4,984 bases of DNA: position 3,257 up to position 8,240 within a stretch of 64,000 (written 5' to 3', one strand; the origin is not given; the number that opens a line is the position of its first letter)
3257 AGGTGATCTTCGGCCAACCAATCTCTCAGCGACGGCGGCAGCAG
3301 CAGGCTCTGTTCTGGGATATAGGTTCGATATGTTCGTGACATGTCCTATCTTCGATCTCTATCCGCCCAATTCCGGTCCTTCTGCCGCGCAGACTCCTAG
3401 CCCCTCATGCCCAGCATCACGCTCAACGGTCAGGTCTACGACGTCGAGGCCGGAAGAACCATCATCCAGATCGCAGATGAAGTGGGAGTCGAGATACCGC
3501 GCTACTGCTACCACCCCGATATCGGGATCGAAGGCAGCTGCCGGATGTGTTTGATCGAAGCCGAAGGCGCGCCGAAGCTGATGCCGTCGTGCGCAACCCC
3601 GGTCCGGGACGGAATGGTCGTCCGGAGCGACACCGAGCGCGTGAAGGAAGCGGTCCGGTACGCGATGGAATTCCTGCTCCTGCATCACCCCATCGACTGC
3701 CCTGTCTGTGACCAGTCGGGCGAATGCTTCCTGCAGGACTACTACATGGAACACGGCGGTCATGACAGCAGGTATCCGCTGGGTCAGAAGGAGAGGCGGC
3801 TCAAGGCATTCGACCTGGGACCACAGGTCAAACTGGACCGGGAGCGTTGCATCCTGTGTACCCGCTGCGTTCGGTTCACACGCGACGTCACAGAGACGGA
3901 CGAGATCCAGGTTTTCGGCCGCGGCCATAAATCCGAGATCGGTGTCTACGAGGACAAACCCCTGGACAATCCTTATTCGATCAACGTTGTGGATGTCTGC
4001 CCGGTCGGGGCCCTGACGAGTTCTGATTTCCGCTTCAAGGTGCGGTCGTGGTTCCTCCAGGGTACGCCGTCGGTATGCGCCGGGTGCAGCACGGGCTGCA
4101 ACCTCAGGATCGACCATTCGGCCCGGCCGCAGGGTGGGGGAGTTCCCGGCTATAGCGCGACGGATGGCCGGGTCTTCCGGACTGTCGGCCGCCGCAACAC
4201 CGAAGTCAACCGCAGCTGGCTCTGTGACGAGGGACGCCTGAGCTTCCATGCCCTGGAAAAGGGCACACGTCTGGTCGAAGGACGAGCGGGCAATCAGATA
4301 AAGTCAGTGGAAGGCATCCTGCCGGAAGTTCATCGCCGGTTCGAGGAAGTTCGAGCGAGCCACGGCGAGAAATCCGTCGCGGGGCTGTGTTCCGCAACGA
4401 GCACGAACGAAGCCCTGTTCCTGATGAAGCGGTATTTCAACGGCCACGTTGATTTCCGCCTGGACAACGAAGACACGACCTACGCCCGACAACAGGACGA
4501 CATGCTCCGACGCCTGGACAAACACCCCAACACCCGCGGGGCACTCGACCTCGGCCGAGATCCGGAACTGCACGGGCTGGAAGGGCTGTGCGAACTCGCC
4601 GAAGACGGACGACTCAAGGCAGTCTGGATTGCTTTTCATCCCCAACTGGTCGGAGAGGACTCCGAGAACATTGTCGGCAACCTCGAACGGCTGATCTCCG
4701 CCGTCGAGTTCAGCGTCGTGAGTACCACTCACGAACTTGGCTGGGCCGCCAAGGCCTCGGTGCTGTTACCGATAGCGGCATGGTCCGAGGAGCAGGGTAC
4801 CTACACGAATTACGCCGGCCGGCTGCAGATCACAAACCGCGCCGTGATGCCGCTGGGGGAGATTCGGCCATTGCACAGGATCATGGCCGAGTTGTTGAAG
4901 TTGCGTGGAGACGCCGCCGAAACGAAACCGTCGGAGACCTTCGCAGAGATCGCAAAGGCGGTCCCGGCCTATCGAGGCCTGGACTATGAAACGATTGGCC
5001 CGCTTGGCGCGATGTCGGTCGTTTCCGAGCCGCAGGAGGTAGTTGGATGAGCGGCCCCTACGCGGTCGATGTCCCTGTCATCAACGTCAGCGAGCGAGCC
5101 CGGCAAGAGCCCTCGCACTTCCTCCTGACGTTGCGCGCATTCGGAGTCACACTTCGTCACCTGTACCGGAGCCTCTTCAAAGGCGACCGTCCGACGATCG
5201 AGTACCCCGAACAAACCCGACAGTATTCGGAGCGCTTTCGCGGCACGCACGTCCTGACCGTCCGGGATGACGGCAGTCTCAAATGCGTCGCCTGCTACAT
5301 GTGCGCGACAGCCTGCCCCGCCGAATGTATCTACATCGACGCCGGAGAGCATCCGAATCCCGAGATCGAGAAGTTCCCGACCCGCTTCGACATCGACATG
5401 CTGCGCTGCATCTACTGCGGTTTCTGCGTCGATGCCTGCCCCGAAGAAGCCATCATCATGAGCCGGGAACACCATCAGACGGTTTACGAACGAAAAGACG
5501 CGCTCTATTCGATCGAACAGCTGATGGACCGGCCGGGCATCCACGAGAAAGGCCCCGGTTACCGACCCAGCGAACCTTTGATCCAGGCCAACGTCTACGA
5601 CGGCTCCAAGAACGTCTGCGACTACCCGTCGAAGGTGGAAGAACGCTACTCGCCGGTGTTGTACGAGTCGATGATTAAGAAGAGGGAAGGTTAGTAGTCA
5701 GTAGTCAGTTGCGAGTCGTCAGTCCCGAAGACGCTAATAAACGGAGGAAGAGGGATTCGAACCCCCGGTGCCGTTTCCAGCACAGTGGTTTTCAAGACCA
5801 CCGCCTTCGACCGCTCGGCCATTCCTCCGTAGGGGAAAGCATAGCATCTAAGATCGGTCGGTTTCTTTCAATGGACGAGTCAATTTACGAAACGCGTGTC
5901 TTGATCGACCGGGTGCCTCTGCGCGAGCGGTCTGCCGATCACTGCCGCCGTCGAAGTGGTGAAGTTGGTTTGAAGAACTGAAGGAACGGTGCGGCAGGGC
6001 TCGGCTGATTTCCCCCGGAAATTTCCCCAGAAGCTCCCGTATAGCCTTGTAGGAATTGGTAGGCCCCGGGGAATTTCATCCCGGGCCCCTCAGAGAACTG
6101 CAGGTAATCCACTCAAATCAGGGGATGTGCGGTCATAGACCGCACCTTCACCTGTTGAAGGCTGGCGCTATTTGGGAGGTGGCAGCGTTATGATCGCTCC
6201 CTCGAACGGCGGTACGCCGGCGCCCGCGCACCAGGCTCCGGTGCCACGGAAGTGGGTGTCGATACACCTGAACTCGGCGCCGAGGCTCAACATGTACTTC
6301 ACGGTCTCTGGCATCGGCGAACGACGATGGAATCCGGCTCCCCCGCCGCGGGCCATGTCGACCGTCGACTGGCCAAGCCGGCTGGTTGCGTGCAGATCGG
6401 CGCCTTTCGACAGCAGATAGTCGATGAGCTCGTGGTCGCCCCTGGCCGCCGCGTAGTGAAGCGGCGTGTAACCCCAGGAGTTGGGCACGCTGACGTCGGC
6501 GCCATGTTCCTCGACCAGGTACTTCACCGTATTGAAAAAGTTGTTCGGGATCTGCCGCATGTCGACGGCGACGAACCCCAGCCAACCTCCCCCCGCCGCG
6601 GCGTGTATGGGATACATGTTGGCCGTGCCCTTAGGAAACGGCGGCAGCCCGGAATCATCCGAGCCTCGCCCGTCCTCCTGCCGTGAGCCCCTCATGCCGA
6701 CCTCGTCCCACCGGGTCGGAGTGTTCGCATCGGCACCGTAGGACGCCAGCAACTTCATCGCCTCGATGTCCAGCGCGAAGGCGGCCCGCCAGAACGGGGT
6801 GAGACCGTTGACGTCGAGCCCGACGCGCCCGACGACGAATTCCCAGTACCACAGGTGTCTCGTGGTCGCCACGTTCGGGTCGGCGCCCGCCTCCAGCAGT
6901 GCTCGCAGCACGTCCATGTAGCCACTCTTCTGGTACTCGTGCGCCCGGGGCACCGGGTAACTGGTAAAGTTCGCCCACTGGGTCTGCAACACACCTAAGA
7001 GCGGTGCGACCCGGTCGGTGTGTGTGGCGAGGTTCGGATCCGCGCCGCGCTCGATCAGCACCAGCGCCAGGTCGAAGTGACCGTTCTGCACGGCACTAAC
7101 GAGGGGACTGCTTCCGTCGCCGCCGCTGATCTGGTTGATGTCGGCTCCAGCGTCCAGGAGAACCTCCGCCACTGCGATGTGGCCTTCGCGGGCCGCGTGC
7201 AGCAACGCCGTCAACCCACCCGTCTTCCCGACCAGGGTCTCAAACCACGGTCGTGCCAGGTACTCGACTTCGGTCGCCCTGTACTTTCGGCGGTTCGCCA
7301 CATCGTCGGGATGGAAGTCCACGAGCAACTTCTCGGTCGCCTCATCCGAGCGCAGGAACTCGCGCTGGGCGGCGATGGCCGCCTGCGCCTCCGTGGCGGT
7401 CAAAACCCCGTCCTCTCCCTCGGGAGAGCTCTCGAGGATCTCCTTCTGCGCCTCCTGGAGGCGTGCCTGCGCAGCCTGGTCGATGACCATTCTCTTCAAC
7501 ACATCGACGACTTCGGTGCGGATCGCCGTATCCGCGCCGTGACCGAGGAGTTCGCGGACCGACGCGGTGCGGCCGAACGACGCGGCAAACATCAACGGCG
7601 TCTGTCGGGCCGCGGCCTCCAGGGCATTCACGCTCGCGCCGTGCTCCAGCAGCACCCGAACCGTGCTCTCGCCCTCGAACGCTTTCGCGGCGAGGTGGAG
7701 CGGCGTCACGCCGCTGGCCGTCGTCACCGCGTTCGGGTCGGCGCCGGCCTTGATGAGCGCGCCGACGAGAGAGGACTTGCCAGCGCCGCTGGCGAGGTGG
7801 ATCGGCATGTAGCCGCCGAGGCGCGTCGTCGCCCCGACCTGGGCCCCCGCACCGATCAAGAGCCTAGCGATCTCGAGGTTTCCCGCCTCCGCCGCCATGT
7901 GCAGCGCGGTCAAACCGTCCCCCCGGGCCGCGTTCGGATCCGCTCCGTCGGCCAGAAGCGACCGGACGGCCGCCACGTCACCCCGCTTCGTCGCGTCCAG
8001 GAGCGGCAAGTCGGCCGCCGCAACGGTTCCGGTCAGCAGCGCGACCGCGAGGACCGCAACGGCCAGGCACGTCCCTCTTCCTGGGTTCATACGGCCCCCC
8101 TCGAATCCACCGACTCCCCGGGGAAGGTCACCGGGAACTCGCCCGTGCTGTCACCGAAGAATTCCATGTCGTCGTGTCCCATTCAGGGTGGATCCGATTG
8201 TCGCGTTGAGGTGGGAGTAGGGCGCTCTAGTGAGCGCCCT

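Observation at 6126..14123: Recent 2059-bp tandem duplication of a secreted ankyrin-repeat gene inside a PSCyt(DUF1592)-DUF1552 operon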

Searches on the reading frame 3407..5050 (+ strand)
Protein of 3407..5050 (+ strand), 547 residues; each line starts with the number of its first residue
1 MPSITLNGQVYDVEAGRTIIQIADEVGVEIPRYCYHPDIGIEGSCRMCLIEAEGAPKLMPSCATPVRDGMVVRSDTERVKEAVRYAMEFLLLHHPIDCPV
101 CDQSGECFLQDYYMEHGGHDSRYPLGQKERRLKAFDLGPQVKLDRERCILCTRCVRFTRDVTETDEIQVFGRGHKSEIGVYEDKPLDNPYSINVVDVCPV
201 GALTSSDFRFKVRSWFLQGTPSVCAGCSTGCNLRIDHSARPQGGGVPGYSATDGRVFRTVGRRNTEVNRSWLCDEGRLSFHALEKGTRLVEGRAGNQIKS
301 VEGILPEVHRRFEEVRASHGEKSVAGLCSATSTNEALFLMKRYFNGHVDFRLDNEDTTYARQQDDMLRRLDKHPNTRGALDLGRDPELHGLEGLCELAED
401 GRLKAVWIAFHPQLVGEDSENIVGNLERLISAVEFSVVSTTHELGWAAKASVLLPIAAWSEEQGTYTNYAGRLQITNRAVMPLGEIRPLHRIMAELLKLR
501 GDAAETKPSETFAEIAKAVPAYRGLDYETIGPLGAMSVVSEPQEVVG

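Call 5: search_protein_families(library=pfam, proteins=[window:3407-5050:+], max_evalue=0.01)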
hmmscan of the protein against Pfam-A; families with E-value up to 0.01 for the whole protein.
window:3407-5050:+ (547 aa): 7 families
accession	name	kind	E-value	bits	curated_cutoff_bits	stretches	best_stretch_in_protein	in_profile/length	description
PF22117.2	Fer4_Nqo3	-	8.8e-27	93.5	27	1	138-204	1-67/67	NADH-quinone oxidoreductase subunit 3, ferredoxin-like domain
PF13510.11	Fer2_4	-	2.5e-18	66.3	22.8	1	3-76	5-81/82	2Fe-2S iron-sulfur cluster binding domain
PF00384.28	Molybdopterin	-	3.3e-15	56.4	24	1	377-498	234-352/353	Molybdopterin oxidoreductase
PF10588.14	NADH-G_4Fe-4S_3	-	2.9e-14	52.8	27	1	85-122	3-40/40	NADH-ubiquinone oxidoreductase-G iron-sulfur binding region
PF00111.32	Fer2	-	4.2e-06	27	21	1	5-54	2-61/77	2Fe-2S iron-sulfur cluster binding domain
PF04879.21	Molybdop_Fe4S4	-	6.1e-06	26.6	22.7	1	220-277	4-47/55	Molybdopterin oxidoreductase Fe4S4 domain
PF13459.11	Fer4_15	-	4.9e-05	24.4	22.4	1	141-203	1-64/66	4Fe-4S single cluster domain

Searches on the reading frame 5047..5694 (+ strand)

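Call 5: search_protein_families(library=pfam, proteins=[window:5047-5694:+], max_evalue=0.01)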
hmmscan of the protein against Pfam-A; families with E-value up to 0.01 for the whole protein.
window:5047-5694:+ (215 aa): 12 families
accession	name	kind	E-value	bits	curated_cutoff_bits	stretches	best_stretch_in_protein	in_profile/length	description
PF12838.12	Fer4_7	-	2.4e-11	44.4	27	2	79-135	1-52/52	4Fe-4S dicluster domain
PF00037.32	Fer4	-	5.3e-11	42.3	21.1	2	116-136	3-23/24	4Fe-4S binding domain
PF13183.11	Fer4_8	-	9.2e-09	36.2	27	1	118-149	2-33/68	4Fe-4S dicluster domain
PF14697.11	Fer4_21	-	2.1e-08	34.6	35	2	116-148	3-38/59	4Fe-4S dicluster domain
PF13237.11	Fer4_10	-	1.6e-07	31.5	25.5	2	79-132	8-53/53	4Fe-4S dicluster domain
PF13187.11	Fer4_9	-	1.7e-07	31.6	27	1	79-136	1-52/52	4Fe-4S dicluster domain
PF12797.12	Fer4_2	-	7.7e-07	29.1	24.5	1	115-133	4-22/22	4Fe-4S binding domain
PF13484.11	Fer4_16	-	1.5e-06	29.3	30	1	120-144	1-22/66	4Fe-4S double cluster binding domain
PF12837.12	Fer4_6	-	1.9e-06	28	25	1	115-136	3-24/24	4Fe-4S binding domain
PF13534.11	Fer4_17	-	3.2e-06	28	22.2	1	120-150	1-30/61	4Fe-4S dicluster domain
PF13746.11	Fer4_18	-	6.4e-05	23.6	27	0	112-133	73-97/114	4Fe-4S dicluster domain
PF12800.12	Fer4_4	-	0.00022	21.8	24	1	120-133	3-16/17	4Fe-4S binding domain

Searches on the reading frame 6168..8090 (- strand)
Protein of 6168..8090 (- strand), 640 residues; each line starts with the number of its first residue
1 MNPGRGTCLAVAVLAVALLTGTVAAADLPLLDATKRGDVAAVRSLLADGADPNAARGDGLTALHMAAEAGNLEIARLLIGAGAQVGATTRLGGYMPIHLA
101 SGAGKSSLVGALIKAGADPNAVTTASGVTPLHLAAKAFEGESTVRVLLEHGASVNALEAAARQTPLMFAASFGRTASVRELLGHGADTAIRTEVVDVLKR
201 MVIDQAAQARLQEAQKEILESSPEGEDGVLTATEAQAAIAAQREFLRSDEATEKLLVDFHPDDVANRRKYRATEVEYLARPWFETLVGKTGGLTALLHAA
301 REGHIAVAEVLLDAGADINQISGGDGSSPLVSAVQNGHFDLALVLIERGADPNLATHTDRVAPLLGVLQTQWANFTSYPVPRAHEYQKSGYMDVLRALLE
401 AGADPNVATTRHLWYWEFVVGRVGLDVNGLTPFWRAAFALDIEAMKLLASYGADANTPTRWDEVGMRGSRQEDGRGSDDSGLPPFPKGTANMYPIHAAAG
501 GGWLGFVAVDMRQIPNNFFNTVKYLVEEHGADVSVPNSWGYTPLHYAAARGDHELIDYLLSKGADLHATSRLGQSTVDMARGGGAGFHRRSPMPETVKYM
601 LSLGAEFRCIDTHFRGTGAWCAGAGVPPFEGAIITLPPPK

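Call 5: search_protein_families(library=pfam, proteins=[window:6168-8090:-], max_evalue=0.01)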
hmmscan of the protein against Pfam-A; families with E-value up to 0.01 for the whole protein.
window:6168-8090:- (640 aa): 7 families
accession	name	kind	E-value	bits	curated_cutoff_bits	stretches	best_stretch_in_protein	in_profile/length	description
PF00023.36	Ank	-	1.3e-64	210.9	21.1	7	540-569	2-31/33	Ankyrin repeat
PF12796.13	Ank_2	-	1.6e-57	192.4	27.3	4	97-189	1-87/90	Ankyrin repeats (3 copies)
PF13637.12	Ank_4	-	2.6e-50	167.7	22.7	6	33-79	4-50/50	Ankyrin repeats (many copies)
PF13606.12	Ank_3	-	1.4e-49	160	22.3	4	540-567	2-29/30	Ankyrin repeat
PF13857.12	Ank_5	-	2.2e-37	127.1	27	5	45-100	1-56/56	Ankyrin repeats (many copies)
PF24521.3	Ank_KRIT1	-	2.1e-07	31.2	80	0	294-352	48-112/149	KRIT1 ankyrin-repeats domain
PF23745.1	ANK_LRRK2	-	6.9e-05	23.2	27.5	0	296-334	35-70/130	LRRK2 ANK repeat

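Call 28: find_encoding_contigs(protein=window:6168-8090:-, flank=10000, max_places=6)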
Protein window:6168-8090:- (640 aa): 1 contig read that carries it; 1 place shown.
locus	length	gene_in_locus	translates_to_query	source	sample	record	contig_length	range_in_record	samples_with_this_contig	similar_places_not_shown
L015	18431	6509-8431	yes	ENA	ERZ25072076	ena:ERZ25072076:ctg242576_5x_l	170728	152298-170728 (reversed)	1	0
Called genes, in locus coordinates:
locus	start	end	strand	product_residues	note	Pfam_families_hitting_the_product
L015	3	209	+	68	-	?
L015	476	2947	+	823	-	PF07626:PSD3, PF07637:PSD5, PF07631:PSD4, PF07627:PSCyt3, PF07624:PSD2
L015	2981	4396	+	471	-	PF07586:HXXSHH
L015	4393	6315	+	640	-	PF12796:Ank_2, PF13637:Ank_4, PF00023:Ank (weak), PF12796:Ank_2, PF12796:Ank_2, PF13637:Ank_4, PF00023:Ank, PF13857:Ank_5, +4 more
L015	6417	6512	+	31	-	-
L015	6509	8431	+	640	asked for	PF12796:Ank_2, PF13637:Ank_4, PF00023:Ank (weak), PF13857:Ank_5, PF12796:Ank_2, PF12796:Ank_2, PF13637:Ank_4, PF00023:Ank, +5 more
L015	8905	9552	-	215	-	PF13183:Fer4_8 (faint), PF13534:Fer4_17 (faint), PF14697:Fer4_21 (faint), PF12797:Fer4_2 (faint), PF13237:Fer4_10 (weak), PF12838:Fer4_7, PF13187:Fer4_9 (weak), PF00037:Fer4, +2 more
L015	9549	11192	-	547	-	PF00111:Fer2 (weak), PF13510:Fer2_4, PF10588:NADH-G_4Fe-4S_3, PF22117:Fer4_Nqo3, PF04879:Molybdop_Fe4S4 (weak), PF00384:Molybdopterin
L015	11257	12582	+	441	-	PF05598:DUF772, PF01609:DDE_Tnp_1, PF13751:DDE_Tnp_1_6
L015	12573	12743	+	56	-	-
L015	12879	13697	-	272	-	PF00581:Rhodanese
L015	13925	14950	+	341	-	PF00005:ABC_tran, PF13304:AAA_21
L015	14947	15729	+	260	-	PF01061:ABC2_membrane, PF12679:ABC2_membrane_2, PF12730:ABC2_membrane_4, PF12698:ABC2_membrane_3, PF13346:ABC2_membrane_5 (weak)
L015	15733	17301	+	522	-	PF23357:DUF7088, PF09822:ABC_transp_aux, PF14258:DUF4350 (weak)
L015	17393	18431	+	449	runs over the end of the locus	PF14238:DUF4340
